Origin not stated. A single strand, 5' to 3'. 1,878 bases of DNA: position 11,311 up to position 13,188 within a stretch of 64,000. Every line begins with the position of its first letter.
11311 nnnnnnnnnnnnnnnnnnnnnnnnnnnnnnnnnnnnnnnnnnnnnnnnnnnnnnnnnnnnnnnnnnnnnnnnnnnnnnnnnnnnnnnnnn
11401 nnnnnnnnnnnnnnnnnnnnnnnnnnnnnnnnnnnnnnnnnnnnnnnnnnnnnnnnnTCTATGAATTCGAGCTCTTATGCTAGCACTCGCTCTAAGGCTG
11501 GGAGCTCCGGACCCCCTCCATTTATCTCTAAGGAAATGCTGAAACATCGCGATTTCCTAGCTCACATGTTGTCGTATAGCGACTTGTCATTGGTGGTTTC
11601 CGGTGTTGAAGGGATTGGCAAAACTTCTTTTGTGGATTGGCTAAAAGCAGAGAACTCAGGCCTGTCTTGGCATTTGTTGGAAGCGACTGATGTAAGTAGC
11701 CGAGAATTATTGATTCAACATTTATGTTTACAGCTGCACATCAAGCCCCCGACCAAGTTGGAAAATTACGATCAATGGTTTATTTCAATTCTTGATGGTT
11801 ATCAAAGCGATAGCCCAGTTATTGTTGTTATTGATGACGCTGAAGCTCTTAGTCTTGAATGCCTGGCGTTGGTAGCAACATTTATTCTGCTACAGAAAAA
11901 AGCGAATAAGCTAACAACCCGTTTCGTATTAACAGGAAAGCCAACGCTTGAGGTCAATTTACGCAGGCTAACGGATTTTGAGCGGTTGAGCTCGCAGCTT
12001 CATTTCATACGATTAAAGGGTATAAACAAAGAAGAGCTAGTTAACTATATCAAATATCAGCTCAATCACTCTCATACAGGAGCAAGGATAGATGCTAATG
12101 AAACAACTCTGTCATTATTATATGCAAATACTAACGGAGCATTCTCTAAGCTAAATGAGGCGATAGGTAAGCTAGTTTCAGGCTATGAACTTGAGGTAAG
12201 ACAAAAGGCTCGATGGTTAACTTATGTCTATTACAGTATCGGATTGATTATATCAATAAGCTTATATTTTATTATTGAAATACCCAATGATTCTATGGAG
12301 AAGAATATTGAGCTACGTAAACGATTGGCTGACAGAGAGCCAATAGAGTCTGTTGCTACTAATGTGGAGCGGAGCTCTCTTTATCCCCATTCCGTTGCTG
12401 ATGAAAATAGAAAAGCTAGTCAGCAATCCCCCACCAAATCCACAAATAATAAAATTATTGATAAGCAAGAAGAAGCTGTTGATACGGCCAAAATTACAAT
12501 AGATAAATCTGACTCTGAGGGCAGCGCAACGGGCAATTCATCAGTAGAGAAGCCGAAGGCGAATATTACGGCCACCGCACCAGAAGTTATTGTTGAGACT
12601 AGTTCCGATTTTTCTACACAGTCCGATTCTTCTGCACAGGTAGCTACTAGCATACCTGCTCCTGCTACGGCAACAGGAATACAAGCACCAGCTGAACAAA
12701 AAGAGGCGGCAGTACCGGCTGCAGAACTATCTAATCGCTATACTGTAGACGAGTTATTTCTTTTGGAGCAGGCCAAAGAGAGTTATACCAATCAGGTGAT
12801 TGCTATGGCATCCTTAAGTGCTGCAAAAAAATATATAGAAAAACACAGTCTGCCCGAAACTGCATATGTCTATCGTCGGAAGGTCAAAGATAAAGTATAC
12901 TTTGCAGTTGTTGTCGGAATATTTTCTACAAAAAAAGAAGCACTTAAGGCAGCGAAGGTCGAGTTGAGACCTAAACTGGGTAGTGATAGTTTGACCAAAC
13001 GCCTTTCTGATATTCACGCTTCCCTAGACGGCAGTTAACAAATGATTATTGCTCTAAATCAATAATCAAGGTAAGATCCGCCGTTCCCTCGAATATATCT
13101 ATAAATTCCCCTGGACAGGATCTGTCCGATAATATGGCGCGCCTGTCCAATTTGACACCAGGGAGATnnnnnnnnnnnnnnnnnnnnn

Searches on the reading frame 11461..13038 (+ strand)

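Call 42: search_protein_families(library=pfam, proteins=[window:11461-13038:+])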
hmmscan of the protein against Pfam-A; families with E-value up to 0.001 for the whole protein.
window:11461-13038:+ (525 aa): 3 families
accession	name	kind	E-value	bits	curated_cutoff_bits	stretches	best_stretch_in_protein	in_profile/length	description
PF13401.12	AAA_22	-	2.9e-10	41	27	1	41-164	5-127/130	AAA domain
PF05036.18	SPOR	-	8.5e-06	26.4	21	1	440-505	3-66/76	SPOR domain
PF13191.12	AAA_16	-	0.00047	21.1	32.6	0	39-144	22-158/167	AAA ATPase domain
